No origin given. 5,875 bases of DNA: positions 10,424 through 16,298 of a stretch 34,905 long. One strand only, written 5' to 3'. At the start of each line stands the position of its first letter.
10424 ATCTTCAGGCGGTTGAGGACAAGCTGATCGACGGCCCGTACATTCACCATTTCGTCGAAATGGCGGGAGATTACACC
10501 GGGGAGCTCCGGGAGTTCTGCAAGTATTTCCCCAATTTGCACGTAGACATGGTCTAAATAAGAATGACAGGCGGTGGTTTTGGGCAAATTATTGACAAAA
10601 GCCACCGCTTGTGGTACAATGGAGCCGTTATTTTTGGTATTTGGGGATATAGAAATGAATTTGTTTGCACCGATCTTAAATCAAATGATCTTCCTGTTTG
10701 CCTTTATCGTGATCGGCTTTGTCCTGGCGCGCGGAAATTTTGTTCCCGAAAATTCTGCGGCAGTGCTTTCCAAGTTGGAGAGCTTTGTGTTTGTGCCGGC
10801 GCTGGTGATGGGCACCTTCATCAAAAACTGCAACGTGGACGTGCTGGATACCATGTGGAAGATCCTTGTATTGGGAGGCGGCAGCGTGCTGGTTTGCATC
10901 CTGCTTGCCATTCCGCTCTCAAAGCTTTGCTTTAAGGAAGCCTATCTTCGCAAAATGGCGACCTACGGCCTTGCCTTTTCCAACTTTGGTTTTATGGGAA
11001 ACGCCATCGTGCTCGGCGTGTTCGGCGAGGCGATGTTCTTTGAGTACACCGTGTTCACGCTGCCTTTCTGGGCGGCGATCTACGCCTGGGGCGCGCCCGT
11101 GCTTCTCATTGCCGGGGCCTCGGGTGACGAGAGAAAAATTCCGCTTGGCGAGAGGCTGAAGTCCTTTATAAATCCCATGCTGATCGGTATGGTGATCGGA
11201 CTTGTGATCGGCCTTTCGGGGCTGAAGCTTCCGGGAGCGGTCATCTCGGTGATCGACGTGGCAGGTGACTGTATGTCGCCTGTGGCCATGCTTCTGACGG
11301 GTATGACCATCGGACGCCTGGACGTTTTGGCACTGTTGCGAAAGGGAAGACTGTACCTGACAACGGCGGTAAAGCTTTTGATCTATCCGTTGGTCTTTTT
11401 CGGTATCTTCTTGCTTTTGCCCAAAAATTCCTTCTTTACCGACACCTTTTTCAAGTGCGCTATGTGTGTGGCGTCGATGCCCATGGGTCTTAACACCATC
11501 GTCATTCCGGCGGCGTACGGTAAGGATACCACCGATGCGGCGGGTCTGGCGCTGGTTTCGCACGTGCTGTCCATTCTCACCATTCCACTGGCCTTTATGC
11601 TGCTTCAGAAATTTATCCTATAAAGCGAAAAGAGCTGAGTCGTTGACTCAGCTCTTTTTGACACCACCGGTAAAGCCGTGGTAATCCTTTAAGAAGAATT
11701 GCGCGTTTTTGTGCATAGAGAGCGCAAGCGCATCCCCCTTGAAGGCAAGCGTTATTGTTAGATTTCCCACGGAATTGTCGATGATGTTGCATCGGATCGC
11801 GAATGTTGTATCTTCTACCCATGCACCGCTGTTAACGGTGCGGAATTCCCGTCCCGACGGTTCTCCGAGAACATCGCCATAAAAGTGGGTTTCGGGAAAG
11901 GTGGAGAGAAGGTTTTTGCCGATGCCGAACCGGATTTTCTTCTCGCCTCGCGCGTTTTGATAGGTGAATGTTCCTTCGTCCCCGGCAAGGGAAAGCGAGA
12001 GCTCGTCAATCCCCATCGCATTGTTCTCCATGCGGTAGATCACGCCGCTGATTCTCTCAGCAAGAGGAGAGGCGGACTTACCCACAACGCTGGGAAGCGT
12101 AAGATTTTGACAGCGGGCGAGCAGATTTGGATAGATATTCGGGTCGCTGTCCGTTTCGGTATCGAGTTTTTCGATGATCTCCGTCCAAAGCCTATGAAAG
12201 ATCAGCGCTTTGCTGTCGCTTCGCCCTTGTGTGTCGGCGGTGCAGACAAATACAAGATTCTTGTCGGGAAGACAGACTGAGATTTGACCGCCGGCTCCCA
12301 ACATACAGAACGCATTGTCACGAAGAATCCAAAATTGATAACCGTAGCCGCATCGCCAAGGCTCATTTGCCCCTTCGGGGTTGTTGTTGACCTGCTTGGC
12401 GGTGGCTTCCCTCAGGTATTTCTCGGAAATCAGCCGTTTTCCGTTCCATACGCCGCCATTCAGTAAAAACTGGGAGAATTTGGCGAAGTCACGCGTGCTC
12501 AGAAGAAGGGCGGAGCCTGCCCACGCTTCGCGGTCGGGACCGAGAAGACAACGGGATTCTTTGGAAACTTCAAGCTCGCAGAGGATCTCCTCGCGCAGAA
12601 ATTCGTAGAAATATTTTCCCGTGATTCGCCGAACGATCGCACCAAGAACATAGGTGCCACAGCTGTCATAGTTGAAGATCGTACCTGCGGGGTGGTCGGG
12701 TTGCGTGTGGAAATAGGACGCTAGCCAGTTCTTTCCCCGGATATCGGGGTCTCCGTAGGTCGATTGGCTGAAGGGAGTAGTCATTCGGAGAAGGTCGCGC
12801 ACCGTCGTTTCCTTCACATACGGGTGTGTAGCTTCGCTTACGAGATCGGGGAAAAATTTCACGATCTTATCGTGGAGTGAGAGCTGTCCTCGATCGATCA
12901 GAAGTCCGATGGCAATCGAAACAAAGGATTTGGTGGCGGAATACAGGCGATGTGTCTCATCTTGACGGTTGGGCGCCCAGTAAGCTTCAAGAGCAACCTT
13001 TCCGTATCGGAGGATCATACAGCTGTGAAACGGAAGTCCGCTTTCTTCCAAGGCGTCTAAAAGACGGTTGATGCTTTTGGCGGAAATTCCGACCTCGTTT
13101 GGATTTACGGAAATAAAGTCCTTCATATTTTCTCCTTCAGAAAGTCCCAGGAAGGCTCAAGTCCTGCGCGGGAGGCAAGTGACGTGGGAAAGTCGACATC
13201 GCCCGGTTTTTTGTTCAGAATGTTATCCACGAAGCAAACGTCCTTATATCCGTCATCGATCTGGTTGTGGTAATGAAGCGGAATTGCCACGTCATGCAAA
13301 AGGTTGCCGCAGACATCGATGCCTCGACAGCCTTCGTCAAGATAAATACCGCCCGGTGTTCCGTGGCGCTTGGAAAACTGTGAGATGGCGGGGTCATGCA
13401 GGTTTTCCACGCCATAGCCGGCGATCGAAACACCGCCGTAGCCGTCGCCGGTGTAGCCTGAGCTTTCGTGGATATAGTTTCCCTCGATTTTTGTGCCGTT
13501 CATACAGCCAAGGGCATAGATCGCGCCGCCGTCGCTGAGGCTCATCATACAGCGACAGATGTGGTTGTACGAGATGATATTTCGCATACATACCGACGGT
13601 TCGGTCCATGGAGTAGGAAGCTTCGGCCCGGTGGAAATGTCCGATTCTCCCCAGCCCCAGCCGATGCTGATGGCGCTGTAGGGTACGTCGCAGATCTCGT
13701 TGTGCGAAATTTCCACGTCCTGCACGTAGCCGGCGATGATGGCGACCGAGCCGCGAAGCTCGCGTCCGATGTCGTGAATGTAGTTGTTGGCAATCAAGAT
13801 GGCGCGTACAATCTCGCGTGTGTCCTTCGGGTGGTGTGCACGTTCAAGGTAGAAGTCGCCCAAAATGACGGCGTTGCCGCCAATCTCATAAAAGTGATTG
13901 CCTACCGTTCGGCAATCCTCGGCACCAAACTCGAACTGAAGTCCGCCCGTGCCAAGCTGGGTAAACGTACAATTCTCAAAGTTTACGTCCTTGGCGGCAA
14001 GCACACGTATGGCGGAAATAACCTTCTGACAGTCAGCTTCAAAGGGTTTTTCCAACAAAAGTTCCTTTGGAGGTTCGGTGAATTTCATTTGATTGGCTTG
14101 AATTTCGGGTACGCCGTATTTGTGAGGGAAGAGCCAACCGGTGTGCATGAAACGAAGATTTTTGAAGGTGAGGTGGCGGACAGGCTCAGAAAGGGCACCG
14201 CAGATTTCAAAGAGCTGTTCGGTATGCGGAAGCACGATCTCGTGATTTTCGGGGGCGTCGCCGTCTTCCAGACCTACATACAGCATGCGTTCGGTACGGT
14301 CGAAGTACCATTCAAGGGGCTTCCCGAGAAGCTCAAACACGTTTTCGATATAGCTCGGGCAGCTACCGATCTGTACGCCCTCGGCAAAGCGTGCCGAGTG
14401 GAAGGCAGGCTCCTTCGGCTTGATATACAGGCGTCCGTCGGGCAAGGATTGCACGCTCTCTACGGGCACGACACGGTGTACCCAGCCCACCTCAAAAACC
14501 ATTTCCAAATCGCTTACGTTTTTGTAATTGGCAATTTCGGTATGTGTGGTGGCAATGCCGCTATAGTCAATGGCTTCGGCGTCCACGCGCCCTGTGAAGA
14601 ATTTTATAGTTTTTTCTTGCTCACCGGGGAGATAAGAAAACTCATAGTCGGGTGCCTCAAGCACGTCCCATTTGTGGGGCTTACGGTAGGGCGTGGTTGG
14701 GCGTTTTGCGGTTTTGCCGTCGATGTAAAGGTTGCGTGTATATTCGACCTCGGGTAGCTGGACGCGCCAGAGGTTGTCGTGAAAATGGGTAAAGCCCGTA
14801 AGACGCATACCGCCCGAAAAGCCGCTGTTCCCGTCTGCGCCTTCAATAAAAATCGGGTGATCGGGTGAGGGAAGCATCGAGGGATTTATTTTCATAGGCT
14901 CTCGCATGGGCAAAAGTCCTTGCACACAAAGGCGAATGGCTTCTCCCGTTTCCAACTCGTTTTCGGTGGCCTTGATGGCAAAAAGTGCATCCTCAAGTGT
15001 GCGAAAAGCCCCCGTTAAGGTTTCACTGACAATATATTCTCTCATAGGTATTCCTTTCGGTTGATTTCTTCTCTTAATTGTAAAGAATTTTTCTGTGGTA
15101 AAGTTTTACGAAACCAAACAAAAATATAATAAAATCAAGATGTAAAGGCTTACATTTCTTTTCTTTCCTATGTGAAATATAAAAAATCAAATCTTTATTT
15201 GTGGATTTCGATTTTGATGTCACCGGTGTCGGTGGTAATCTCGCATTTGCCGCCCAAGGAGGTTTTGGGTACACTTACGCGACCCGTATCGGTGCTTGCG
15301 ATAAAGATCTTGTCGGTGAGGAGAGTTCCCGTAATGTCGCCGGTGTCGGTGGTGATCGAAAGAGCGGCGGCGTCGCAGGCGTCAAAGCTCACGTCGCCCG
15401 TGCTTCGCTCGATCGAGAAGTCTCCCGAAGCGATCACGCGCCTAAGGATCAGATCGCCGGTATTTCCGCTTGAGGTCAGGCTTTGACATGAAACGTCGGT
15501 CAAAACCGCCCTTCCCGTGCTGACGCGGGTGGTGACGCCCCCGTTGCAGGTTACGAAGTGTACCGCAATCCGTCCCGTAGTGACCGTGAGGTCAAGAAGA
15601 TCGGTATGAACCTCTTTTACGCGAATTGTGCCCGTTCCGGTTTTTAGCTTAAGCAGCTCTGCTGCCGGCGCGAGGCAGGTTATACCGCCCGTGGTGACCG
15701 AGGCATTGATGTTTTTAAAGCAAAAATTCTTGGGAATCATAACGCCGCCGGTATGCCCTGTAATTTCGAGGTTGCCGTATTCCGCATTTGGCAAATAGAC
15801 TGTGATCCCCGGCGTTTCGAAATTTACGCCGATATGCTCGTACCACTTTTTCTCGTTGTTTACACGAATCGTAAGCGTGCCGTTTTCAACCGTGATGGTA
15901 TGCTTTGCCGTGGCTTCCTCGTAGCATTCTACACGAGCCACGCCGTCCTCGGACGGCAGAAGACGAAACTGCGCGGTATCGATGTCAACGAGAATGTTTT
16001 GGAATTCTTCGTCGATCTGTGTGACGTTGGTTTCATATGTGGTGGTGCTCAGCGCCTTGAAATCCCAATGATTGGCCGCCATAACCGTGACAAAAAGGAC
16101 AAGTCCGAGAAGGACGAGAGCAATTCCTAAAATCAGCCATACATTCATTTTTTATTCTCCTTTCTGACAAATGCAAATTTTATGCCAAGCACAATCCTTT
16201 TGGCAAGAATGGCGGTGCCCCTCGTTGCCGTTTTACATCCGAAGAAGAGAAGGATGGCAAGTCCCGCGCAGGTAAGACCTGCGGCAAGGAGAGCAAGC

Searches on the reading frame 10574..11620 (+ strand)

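Call 21: search_protein_families(library=pfam, proteins=[window:10574-11620:+], max_evalue=0.001)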
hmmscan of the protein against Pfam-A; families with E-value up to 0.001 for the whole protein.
window:10574-11620:+ (349 aa): 1 family
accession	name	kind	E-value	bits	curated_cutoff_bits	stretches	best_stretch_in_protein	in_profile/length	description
PF03547.23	Mem_trans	-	2.4e-29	102.5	25.7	2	195-339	198-341/343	Membrane transport protein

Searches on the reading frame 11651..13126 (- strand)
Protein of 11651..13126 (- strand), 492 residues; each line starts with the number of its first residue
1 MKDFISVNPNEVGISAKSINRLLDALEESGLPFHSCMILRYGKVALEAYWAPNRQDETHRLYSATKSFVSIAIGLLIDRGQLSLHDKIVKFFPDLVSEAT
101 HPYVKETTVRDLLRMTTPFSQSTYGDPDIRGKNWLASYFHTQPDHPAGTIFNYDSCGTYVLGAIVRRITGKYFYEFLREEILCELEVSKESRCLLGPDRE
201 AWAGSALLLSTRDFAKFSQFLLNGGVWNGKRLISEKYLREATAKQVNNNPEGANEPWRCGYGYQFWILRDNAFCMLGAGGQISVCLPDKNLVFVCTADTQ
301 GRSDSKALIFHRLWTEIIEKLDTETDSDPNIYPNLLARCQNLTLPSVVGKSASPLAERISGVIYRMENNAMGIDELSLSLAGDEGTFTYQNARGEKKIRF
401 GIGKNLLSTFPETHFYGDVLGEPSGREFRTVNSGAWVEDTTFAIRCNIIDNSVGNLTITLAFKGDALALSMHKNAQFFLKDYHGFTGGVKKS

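Call 22: search_protein_families(library=pfam, proteins=[window:11651-13126:-], max_evalue=0.001)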
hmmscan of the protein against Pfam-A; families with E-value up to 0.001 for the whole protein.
window:11651-13126:- (492 aa): 1 family
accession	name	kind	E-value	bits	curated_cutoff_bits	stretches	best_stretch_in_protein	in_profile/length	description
PF00144.29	Beta-lactamase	-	4e-34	118.7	27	1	30-302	13-313/329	Beta-lactamase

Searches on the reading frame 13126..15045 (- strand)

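Call 22: search_protein_families(library=pfam, proteins=[window:13126-15045:-], max_evalue=0.001)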
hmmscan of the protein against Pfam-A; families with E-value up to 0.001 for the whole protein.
window:13126-15045:- (640 aa): 1 family
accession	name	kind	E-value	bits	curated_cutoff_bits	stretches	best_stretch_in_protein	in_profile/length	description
PF13229.12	Beta_helix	-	2.7e-05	24.3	25.9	0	345-393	71-118/158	Right handed beta helix region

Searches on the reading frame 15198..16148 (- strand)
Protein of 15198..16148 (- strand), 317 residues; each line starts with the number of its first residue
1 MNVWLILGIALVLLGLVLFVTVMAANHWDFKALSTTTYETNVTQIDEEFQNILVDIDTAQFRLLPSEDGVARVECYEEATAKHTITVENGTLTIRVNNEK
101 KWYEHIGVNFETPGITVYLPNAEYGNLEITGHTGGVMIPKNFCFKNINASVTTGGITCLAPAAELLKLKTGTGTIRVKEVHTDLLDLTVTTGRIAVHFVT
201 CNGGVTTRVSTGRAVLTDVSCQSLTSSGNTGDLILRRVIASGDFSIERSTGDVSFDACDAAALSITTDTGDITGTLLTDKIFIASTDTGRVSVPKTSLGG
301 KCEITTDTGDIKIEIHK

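Call 22: search_protein_families(library=pfam, proteins=[window:15198-16148:-], max_evalue=0.001)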
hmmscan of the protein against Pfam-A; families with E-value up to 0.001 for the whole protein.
window:15198-16148:- (317 aa): 1 family
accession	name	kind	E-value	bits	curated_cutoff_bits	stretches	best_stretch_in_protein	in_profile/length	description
PF13349.12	DUF4097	-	8.1e-22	78.2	22.9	2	50-202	2-156/247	Toastrack DUF4097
